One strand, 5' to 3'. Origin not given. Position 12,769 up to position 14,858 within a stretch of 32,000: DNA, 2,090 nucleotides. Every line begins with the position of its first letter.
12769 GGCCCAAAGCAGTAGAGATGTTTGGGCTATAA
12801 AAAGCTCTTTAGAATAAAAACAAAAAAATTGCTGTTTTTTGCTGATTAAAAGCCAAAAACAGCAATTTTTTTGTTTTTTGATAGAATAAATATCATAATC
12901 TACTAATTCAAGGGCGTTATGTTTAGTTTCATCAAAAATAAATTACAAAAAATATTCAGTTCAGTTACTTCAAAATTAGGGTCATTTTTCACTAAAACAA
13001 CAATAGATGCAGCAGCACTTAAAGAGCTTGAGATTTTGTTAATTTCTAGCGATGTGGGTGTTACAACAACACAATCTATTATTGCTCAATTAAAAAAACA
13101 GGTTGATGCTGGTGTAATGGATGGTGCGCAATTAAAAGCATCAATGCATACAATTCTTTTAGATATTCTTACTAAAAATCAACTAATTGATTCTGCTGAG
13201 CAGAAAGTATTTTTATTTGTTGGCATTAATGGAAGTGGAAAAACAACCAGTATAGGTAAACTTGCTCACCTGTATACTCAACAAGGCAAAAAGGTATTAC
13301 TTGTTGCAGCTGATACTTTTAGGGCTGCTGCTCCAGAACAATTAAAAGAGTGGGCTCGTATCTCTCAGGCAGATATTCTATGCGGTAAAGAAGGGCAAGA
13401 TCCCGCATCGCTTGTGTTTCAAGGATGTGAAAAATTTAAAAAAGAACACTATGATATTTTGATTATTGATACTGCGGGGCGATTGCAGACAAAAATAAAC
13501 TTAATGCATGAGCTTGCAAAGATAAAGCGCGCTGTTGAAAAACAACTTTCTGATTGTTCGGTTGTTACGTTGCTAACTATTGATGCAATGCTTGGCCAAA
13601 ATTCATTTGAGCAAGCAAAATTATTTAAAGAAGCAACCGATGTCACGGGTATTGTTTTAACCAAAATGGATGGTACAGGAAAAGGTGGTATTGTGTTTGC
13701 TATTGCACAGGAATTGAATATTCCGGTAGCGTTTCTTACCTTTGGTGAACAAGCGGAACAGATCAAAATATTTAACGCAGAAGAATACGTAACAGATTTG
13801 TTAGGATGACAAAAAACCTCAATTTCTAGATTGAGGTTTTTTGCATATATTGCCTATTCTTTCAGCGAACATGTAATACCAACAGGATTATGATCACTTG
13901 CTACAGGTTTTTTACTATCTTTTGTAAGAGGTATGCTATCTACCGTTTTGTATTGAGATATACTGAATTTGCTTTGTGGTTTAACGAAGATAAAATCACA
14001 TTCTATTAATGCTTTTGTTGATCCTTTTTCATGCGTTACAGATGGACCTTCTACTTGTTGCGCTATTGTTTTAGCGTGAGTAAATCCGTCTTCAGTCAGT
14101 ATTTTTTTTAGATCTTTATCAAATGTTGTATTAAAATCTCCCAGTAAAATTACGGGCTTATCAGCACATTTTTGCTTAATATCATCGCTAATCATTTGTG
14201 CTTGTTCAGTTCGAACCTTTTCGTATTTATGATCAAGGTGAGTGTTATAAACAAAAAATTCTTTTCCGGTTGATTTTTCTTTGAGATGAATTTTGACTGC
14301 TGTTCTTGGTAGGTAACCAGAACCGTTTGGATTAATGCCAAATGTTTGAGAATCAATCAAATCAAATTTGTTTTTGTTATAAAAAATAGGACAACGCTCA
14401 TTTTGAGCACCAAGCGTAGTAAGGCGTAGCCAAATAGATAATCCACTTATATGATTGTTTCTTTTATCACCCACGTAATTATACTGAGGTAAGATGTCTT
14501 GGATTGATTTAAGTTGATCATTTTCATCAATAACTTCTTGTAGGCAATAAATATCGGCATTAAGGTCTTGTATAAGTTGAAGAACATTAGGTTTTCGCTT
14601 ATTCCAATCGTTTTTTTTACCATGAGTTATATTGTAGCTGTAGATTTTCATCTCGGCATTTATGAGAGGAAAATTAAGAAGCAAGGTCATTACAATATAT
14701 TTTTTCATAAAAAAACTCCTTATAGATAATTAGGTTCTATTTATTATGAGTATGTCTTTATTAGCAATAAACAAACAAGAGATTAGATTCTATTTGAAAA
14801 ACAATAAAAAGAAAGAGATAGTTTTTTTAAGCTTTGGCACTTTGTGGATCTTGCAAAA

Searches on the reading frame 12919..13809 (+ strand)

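Call 75: search_protein_families(library=pfam, proteins=[window:12919-13809:+], max_evalue=0.01)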
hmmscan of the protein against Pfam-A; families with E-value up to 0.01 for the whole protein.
window:12919-13809:+ (296 aa): 25 families
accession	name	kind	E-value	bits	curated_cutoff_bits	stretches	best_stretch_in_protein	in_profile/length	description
PF00448.28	SRP54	-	1.9e-70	237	22.7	1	96-296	2-196/196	SRP54-type protein, GTPase domain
PF02881.24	SRP54_N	-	1.6e-11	44.7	22.4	1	17-78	2-73/75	SRP54-type protein, helical bundle domain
PF13604.12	AAA_30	-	4.5e-08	33.5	27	1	93-201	16-110/191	AAA domain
PF01656.29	CbiA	-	1.4e-06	28.7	25.4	1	105-255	9-88/125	CobQ/CobB/MinD/ParA nucleotide binding domain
PF13401.12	AAA_22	-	1.4e-05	25.8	27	1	94-209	4-112/130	AAA domain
PF13245.12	AAA_19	-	1.6e-05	25.5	25.1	1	92-194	8-109/134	AAA domain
PF13614.12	AAA_31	-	0.00022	21.7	27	1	105-133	12-40/177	AAA domain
PF02492.25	cobW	-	0.00026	21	20.7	1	97-254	2-157/180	CobW/HypB/UreG, nucleotide-binding domain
PF06414.18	Zeta_toxin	-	0.00033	20.6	22.3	1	89-186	10-104/199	Zeta toxin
PF25199.1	nSTAND_NTPase5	-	0.0006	20.1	34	1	88-154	34-100/145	Novel STAND NTPase 5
PF00005.33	ABC_tran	-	0.00061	20.8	25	1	94-154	10-70/137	ABC transporter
PF02374.21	ArsA_ATPase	-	0.00079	19.2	24.3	0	96-132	2-38/305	Anion-transporting ATPase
PF09848.15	SLFN-g3_helicase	-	0.00099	18.9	24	0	96-199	2-101/354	Schlafen group 3, DNA/RNA helicase domain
PF03308.22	MeaB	-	0.0014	18.1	23.1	0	92-132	30-70/273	Methylmalonyl Co-A mutase-associated GTPase MeaB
PF03029.23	ATP_bind_1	-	0.0015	18.8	27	0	100-133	1-34/240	Conserved hypothetical ATP binding protein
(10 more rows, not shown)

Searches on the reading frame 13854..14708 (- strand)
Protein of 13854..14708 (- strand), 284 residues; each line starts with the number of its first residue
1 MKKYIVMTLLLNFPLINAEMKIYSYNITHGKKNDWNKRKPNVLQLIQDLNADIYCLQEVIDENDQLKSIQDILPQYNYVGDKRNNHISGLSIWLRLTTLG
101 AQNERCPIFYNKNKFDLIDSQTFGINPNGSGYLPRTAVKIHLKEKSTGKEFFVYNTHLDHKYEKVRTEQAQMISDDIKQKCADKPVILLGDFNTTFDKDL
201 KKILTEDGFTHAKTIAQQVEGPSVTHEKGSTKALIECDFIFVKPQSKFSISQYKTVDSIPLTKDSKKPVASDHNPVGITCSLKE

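Call 76: search_protein_families(library=pfam, proteins=[window:13854-14708:-], max_evalue=0.01)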
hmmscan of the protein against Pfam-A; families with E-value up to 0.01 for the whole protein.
window:13854-14708:- (284 aa): 1 family
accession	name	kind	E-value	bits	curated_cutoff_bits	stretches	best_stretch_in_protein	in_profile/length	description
PF03372.29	Exo_endo_phos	-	1.4e-12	48.3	24.5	1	24-273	2-225/225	Endonuclease/Exonuclease/phosphatase family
